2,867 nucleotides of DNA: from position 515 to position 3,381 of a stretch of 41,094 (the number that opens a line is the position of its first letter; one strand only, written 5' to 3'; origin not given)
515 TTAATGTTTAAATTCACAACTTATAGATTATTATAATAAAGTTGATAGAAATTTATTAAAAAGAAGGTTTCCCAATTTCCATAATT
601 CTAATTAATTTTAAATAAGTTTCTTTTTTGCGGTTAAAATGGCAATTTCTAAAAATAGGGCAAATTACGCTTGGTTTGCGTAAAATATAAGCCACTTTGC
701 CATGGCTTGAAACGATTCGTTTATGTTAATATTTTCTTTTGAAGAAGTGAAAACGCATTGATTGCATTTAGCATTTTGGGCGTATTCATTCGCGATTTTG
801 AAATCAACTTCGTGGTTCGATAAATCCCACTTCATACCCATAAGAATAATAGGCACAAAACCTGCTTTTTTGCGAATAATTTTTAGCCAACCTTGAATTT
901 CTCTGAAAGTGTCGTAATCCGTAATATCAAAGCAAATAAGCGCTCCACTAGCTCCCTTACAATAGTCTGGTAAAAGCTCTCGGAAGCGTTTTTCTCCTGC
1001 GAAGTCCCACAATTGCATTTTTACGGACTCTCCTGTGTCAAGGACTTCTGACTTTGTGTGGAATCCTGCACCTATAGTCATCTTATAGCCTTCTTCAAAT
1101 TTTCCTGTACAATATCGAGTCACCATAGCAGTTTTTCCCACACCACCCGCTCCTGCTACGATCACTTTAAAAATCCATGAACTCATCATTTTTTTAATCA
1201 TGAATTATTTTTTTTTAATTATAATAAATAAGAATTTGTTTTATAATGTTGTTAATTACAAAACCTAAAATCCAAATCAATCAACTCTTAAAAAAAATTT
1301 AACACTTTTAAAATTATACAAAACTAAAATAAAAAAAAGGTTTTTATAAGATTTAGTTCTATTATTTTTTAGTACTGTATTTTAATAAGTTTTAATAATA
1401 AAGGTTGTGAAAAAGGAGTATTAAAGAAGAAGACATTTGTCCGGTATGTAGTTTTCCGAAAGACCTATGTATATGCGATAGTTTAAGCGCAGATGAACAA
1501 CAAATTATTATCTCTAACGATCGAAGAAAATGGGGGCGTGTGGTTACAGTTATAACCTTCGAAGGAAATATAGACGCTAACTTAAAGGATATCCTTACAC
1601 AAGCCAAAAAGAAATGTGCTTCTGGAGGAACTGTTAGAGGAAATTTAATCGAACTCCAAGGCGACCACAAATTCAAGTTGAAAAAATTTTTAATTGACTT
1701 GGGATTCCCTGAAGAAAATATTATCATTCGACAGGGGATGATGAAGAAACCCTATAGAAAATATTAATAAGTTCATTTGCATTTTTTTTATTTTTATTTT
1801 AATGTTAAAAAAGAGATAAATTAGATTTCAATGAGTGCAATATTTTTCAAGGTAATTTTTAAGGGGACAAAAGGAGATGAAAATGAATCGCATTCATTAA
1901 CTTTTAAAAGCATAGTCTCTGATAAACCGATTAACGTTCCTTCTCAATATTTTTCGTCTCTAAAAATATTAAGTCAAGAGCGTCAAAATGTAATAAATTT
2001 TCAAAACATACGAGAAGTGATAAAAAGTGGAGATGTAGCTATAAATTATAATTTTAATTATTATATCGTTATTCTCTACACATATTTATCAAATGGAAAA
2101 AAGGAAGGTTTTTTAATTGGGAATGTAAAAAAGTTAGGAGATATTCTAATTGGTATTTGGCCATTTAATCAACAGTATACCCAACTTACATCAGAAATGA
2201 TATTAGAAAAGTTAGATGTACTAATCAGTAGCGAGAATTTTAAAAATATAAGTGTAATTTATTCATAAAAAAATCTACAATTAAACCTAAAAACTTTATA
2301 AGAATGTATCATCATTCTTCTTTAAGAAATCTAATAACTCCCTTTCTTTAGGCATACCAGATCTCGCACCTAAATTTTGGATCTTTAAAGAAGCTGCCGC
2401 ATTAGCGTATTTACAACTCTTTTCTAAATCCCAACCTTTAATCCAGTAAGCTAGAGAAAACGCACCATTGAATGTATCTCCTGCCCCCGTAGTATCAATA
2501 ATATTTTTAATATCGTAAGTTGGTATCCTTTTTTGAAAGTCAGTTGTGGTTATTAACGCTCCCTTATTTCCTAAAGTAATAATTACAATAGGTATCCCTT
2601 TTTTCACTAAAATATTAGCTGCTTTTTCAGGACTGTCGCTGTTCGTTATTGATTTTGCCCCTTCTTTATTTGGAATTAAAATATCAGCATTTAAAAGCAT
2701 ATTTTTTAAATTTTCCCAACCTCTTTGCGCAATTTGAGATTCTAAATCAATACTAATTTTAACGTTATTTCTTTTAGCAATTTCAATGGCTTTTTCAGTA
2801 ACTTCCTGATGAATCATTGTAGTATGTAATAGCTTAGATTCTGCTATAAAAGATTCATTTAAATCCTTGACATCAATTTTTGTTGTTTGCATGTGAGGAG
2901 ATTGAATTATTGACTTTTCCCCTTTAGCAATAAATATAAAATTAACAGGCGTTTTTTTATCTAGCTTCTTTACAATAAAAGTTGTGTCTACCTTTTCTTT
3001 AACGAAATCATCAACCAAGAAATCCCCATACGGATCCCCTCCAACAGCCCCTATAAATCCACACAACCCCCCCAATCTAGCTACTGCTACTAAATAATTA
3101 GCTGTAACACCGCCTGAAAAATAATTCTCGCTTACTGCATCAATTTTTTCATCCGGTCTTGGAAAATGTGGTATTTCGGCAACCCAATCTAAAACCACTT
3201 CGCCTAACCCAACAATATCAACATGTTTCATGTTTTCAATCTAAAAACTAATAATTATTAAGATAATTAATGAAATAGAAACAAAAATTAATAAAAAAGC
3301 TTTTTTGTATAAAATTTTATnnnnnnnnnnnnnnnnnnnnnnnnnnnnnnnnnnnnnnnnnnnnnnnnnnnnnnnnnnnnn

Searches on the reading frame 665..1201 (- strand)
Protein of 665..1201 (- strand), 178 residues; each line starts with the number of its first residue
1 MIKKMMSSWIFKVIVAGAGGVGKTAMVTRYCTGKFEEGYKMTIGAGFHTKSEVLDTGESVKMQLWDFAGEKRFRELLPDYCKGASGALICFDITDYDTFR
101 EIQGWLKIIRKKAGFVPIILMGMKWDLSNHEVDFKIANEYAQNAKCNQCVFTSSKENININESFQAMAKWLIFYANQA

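Call 10: search_protein_families(library=pfam, proteins=[window:665-1201:-])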
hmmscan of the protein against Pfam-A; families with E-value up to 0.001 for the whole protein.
window:665-1201:- (178 aa): 3 families
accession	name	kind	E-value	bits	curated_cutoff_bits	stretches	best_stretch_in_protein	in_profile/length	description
PF00071.28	Ras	-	3.5e-40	137.7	21.6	1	12-169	1-158/162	Ras family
PF08477.19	Roc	-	8.6e-28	97.4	27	1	12-126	1-119/119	Ras of Complex, Roc, domain of DAPkinase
PF00025.27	Arf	-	1e-08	35.3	22.3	1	4-142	7-142/174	ADP-ribosylation factor family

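Call 11: find_encoding_contigs(protein=window:665-1201:-, flank=10000, max_places=10)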
Protein window:665-1201:- (178 aa): 2 contigs read that carry it; 2 places shown.
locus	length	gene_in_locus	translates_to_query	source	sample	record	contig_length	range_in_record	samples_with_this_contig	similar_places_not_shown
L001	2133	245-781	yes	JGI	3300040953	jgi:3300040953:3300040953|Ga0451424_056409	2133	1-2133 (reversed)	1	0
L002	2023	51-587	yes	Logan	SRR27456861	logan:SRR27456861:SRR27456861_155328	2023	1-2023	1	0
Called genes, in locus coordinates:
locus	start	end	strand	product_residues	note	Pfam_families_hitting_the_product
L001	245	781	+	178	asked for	PF00025:Arf, PF00071:Ras, PF08477:Roc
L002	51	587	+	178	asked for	PF00025:Arf, PF00071:Ras, PF08477:Roc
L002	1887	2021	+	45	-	?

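Call 29: find_homologous_proteins(query=window:665-1201:-, max_evalue=1e-30)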
Query window:665-1201:- (178 aa): 95 proteins with E <= 1e-30 among 156 candidates.
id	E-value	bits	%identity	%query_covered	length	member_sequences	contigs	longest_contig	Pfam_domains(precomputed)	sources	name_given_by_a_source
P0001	1.3e-101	356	87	98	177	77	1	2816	PF00025.28,PF08477.20,PF00071.29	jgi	-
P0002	2.0e-100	352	86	97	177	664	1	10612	PF00025.28,PF08477.20,PF00071.29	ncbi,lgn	-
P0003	2.2e-100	352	86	95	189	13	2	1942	PF00025.28,PF08477.20,PF00071.29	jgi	-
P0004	7.3e-98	344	83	98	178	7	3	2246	PF00025.28,PF08477.20,PF00071.29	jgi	jgi:Ras-related protein Rab-1A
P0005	1.1e-97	343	82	97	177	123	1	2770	PF00025.28,PF08477.20,PF00071.29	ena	-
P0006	2.9e-96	338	81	97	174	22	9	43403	PF00025.28,PF08477.20,PF00071.29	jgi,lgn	-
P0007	2.0e-95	336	80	97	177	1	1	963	PF00025.28,PF08477.20,PF00071.29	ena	-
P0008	6.8e-95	334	87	98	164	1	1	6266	PF08477.20,PF00071.29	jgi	-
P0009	3.4e-94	332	80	97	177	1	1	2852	PF00025.28,PF08477.20,PF00071.29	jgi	jgi:small GTP-binding protein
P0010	5.5e-93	328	82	95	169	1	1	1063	PF00025.28,PF08477.20,PF00071.29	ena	-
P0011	2.1e-92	326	80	97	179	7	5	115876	PF00025.28,PF08477.20,PF00071.29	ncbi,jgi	ncbi:MAG: Rab family GTPase [Promethearchaeota archaeon]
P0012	3.9e-91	322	80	97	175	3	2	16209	PF00025.28,PF08477.20,PF00071.29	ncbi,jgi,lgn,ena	-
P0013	7.6e-88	311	77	97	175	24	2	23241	PF00025.28,PF08477.20,PF00071.29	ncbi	-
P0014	8.5e-87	307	74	97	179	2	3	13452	PF00025.28,PF08477.20,PF00071.29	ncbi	-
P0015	4.9e-83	295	91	79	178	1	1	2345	PF00025.28,PF08477.20,PF00071.29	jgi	-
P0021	9.0e-74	265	66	98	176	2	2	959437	PF00025.28,PF08477.20,PF00071.29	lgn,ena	-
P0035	1.3e-69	252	64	98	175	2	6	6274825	PF00025.28,PF08477.20,PF00071.29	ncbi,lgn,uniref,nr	ncbi:hypothetical protein NEF87_002639 [Candidatus Lokiarchaeum ossiferum]|uniref:GTP-binding protei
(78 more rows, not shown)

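Call 30: find_encoding_contigs(protein=P0002, flank=3000, max_places=2)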
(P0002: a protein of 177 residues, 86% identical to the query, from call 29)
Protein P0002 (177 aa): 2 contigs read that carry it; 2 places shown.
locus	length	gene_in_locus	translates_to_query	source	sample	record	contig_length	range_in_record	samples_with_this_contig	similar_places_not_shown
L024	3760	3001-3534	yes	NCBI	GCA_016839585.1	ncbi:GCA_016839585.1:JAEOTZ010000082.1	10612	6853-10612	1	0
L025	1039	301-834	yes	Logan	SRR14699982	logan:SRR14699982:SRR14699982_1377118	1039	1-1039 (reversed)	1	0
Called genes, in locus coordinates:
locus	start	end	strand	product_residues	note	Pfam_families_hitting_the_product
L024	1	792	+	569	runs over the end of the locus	PF09999:DUF2240 (weak), PF17244:CDC24_OB3 (faint), PF01336:tRNA_anti-codon (weak), PF16686:POT1PC (faint), PF16900:REPA_OB_2 (weak), PF08646:Rep_fac-A_C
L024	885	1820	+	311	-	PF00294:PfkB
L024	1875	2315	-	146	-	-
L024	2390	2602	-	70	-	PF01253:SUI1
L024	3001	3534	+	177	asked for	PF00025:Arf, PF00071:Ras, PF08477:Roc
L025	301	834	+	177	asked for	PF00025:Arf, PF00071:Ras, PF08477:Roc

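Call 31: find_encoding_contigs(protein=P0006, flank=3000, max_places=2)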
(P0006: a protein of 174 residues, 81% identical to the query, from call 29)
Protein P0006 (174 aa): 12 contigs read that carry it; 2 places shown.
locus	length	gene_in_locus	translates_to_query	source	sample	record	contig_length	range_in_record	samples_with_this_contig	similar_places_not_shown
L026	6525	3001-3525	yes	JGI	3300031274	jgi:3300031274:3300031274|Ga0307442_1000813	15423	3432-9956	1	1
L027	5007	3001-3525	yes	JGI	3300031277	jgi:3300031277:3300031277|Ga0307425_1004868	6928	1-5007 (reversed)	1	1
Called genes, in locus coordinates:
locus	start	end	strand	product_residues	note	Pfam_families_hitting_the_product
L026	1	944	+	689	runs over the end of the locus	PF15072:HROB (faint), PF13742:tRNA_anti_2 (faint), PF17244:CDC24_OB3 (faint), PF00436:SSB (faint), PF01336:tRNA_anti-codon (weak), PF08646:Rep_fac-A_C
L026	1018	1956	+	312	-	PF00294:PfkB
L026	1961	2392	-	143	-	-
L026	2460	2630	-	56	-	PF01253:SUI1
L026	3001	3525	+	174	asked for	PF00025:Arf, PF00071:Ras, PF08477:Roc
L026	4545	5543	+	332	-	-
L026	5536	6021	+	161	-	PF04068:Fer4_RLI, PF04034:Ribo_biogen_C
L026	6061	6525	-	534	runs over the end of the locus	PF00118:Cpn60_TCP1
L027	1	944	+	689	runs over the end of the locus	PF15072:HROB (faint), PF13742:tRNA_anti_2 (faint), PF17244:CDC24_OB3 (faint), PF00436:SSB (faint), PF01336:tRNA_anti-codon (weak), PF08646:Rep_fac-A_C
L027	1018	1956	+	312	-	PF00294:PfkB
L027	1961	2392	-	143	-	-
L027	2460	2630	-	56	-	PF01253:SUI1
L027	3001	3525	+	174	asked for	PF00025:Arf, PF00071:Ras, PF08477:Roc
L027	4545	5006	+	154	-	?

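Call 32: find_encoding_contigs(protein=P0011, flank=3000, max_places=2)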
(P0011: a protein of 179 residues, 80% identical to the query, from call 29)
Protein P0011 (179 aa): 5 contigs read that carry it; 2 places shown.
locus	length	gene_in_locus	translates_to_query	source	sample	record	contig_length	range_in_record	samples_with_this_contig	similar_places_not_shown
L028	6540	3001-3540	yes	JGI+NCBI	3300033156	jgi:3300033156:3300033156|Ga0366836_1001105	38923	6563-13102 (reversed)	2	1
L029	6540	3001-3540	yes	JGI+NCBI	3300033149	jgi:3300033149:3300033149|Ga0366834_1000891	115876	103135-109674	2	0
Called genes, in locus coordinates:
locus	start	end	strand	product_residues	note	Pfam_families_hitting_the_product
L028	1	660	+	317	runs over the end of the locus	-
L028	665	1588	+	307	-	PF00294:PfkB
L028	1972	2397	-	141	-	-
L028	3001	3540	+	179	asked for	PF00025:Arf, PF00071:Ras, PF08477:Roc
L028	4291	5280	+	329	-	-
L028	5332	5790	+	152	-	PF04068:Fer4_RLI, PF04034:Ribo_biogen_C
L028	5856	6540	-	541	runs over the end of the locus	PF00118:Cpn60_TCP1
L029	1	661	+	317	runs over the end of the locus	-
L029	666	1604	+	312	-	PF00294:PfkB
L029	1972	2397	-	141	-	-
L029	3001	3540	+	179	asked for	PF00025:Arf, PF00071:Ras, PF08477:Roc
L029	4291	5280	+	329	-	-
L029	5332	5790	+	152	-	PF04068:Fer4_RLI, PF04034:Ribo_biogen_C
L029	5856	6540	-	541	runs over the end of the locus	PF00118:Cpn60_TCP1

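Call 33: find_encoding_contigs(protein=P0013, flank=3000, max_places=2)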
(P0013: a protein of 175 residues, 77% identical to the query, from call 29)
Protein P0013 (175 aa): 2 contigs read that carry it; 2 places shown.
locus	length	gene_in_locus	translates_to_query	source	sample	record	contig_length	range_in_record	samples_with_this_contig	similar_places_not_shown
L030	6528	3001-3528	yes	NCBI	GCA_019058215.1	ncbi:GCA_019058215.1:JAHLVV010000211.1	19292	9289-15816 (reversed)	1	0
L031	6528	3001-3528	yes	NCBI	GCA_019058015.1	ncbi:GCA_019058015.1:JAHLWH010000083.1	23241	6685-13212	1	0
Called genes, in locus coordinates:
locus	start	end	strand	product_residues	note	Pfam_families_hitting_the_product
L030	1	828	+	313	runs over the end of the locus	PF00294:PfkB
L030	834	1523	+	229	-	PF01135:PCMT, PF01596:Methyltransf_3 (faint), PF08704:GCD14 (weak)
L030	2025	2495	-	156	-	-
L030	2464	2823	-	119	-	PF01253:SUI1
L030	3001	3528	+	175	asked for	PF00025:Arf, PF00071:Ras, PF08477:Roc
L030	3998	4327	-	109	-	-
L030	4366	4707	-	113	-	PF19835:SegE_GIY-YIG (weak), PF01541:GIY-YIG (weak)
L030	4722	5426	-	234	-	-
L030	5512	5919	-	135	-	-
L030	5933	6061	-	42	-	-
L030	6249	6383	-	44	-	-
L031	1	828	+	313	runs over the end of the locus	PF00294:PfkB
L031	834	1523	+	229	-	PF01135:PCMT, PF01596:Methyltransf_3 (faint), PF08704:GCD14 (weak)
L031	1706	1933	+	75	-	-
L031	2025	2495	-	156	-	-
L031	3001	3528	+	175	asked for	PF00025:Arf, PF00071:Ras, PF08477:Roc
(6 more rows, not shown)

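Call 35: find_encoding_contigs(protein=P0008, flank=3000, max_places=2)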
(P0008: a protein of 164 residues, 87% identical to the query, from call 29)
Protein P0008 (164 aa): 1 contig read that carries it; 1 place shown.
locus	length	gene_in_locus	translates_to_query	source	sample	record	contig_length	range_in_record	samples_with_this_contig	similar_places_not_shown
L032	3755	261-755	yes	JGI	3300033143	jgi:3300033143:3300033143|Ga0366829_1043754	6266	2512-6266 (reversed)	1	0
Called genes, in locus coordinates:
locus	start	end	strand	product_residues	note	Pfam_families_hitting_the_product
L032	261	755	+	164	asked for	PF00071:Ras, PF08477:Roc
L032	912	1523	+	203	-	-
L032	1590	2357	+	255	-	PF13248:Zn_ribbon_3 (weak), PF24460:DUF7575 (faint), PF01844:HNH, PF14279:HNH_5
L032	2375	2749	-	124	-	-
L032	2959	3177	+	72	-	-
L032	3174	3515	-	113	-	-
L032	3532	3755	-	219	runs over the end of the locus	-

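Call 36: find_encoding_contigs(protein=P0001, flank=3000, max_places=2)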
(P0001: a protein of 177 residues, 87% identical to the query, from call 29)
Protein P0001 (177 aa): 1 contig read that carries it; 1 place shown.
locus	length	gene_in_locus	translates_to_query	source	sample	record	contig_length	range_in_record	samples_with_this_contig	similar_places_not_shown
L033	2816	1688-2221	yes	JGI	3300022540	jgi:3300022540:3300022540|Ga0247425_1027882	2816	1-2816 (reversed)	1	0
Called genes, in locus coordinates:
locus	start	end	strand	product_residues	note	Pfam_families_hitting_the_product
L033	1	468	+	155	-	?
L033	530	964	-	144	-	-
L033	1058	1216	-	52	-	PF01253:SUI1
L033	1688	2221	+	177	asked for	PF00025:Arf, PF00071:Ras, PF08477:Roc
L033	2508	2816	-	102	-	?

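Call 37: find_encoding_contigs(protein=P0012, flank=3000, max_places=2)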
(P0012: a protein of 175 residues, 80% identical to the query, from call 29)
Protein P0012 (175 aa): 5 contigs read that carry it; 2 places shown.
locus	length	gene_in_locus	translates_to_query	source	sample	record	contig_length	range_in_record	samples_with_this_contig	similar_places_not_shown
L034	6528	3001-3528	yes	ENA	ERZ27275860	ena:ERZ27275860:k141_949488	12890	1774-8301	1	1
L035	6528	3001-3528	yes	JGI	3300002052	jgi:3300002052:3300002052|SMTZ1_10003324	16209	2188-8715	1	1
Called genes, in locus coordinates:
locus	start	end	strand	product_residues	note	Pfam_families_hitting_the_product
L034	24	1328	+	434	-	PF13191:AAA_16, PF00004:AAA (faint), PF13401:AAA_22, PF22606:Cdc6-ORC-like_ATPase_lid, PF22703:Cdc6_lid, PF09079:WHD_Cdc6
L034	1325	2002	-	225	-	-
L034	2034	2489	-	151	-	-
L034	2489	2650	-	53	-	PF01253:SUI1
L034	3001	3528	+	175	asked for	PF00025:Arf, PF00071:Ras, PF08477:Roc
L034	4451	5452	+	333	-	-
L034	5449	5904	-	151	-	PF04068:Fer4_RLI, PF04034:Ribo_biogen_C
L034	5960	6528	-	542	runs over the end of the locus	PF00118:Cpn60_TCP1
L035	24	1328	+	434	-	PF13191:AAA_16, PF00004:AAA (faint), PF13401:AAA_22, PF22606:Cdc6-ORC-like_ATPase_lid, PF22703:Cdc6_lid, PF09079:WHD_Cdc6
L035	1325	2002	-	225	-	-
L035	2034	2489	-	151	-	-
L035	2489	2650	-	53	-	PF01253:SUI1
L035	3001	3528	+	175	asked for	PF00025:Arf, PF00071:Ras, PF08477:Roc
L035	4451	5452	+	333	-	-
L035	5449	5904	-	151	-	PF04068:Fer4_RLI, PF04034:Ribo_biogen_C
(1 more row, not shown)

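Call 38: find_encoding_contigs(protein=P0014, flank=3000, max_places=2)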
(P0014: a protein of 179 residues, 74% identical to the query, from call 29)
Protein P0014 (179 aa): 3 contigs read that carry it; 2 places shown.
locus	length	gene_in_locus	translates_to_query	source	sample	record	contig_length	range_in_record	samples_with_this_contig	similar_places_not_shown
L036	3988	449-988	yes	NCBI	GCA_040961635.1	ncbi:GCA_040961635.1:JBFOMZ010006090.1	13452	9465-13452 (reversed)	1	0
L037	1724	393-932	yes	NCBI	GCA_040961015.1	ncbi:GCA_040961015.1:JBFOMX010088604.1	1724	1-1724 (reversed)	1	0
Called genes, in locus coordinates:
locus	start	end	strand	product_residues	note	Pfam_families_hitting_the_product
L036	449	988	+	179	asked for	PF00025:Arf, PF00071:Ras, PF08477:Roc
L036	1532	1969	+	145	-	-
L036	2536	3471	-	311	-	PF00294:PfkB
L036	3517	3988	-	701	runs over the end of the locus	PF13742:tRNA_anti_2 (faint), PF15072:HROB (faint), PF00436:SSB (faint), PF17244:CDC24_OB3 (faint), PF21669:SHLD2_OB1 (faint), PF01336:tRNA_anti-codon (weak), PF16686:POT1PC (faint), PF08646:Rep_fac-A_C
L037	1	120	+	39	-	?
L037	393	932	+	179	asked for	PF00025:Arf, PF00071:Ras, PF08477:Roc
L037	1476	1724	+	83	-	?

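Call 40: find_encoding_contigs(protein=P0035, flank=3000, max_places=1)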
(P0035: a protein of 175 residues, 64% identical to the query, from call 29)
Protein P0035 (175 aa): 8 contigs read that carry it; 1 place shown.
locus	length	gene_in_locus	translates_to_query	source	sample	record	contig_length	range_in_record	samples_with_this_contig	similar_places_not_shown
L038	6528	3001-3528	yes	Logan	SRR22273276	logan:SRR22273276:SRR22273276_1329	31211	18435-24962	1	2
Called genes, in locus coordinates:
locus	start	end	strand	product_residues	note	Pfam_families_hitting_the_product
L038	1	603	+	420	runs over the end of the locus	PF01966:HD, PF19276:HD_assoc_2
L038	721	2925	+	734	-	PF00037:Fer4 (faint), PF12837:Fer4_6 (faint), PF01472:PUA (weak), PF01507:PAPS_reduct, PF12838:Fer4_7 (weak), PF13187:Fer4_9 (weak), PF13237:Fer4_10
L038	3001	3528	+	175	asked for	PF00025:Arf, PF00071:Ras, PF08477:Roc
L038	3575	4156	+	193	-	PF01931:NTPase_I-T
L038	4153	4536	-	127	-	-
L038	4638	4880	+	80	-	PF09889:DUF2116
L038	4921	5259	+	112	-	-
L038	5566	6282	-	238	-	PF00696:AA_kinase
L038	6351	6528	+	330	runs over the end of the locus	PF00288:GHMP_kinases_N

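Call 41: find_encoding_contigs(protein=P0021, flank=3000, max_places=1)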
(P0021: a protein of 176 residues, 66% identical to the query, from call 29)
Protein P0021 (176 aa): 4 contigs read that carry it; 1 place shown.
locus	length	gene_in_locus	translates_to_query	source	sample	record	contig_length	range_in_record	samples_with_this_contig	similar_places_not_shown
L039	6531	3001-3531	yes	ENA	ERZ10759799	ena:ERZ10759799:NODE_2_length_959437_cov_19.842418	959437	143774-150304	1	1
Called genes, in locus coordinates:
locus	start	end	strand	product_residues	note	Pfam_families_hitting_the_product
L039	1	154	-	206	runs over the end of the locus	-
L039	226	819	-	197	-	PF01904:DUF72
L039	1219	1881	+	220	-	-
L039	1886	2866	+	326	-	PF02558:ApbA, PF08546:ApbA_C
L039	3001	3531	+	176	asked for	PF00025:Arf, PF00071:Ras, PF08477:Roc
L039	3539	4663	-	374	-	PF04014:MazE_antitoxin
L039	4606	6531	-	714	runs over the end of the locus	PF01472:PUA, PF01507:PAPS_reduct, PF12837:Fer4_6 (faint), PF12838:Fer4_7 (faint)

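Call 60: find_encoding_contigs(protein=P0005, flank=3000, max_places=2)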
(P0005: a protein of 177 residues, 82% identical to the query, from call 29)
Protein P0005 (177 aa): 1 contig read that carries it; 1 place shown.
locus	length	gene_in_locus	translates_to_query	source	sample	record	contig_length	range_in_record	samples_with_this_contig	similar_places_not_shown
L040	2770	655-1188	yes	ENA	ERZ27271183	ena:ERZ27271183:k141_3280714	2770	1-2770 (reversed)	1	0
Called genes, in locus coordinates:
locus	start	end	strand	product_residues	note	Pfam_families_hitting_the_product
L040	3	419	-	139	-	?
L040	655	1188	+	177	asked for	PF00025:Arf, PF00071:Ras, PF08477:Roc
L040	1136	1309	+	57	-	-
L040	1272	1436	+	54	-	-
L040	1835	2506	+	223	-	PF18735:HEPN_RiboL-PSP (weak)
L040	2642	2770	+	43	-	?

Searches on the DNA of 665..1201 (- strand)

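Call 59: search_rna_families(sources=[L003, L026, L028, L030, L033, L034, L037], threshold=gathering)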
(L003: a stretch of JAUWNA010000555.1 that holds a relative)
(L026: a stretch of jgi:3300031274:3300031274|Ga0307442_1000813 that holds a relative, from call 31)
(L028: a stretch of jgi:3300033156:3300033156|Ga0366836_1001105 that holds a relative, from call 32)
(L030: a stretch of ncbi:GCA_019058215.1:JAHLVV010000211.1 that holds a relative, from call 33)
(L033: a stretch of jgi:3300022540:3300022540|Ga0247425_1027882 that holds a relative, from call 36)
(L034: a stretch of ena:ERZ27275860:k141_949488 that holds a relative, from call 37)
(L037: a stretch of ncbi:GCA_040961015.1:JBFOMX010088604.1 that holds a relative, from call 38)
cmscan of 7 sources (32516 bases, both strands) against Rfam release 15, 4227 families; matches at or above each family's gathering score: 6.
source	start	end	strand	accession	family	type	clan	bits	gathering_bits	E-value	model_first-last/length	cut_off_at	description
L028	3646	3719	-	RF00005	tRNA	Gene; tRNA;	CL00001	66.3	29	1.7e-12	1-71/71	no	tRNA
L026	4285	4369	-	RF00005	tRNA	Gene; tRNA;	CL00001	59.2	29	1.5e-10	1-71/71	no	tRNA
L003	864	948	-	RF00005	tRNA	Gene; tRNA;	CL00001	57.7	29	3.9e-10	1-71/71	no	tRNA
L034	3662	3766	+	RF00005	tRNA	Gene; tRNA;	CL00001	50.4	29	3.9e-08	1-71/71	no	tRNA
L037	131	227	+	RF00005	tRNA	Gene; tRNA;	CL00001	47.2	29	3e-07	1-71/71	no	tRNA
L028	4026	4126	-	RF00005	tRNA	Gene; tRNA;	CL00001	42.1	29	7.5e-06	1-71/71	no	tRNA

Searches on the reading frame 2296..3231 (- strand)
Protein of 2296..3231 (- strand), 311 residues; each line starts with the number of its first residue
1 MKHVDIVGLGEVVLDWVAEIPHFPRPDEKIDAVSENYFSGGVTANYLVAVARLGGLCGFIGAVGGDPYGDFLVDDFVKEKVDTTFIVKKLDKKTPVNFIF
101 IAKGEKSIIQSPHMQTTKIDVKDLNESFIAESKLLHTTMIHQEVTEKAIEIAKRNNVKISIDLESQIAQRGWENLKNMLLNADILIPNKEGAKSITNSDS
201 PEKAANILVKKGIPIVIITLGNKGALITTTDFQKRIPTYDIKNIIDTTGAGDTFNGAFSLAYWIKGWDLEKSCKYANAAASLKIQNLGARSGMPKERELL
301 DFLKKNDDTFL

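Call 10: search_protein_families(library=pfam, proteins=[window:2296-3231:-])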
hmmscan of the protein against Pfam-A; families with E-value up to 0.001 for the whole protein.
window:2296-3231:- (311 aa): 2 families
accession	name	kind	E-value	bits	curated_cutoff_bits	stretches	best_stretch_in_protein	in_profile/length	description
PF00294.29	PfkB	-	8.2e-52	176.8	25.8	1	6-295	4-301/302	pfkB family carbohydrate kinase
PF08543.17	Phos_pyr_kin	-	0.00032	20.6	27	1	167-281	104-229/246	Phosphomethylpyrimidine kinase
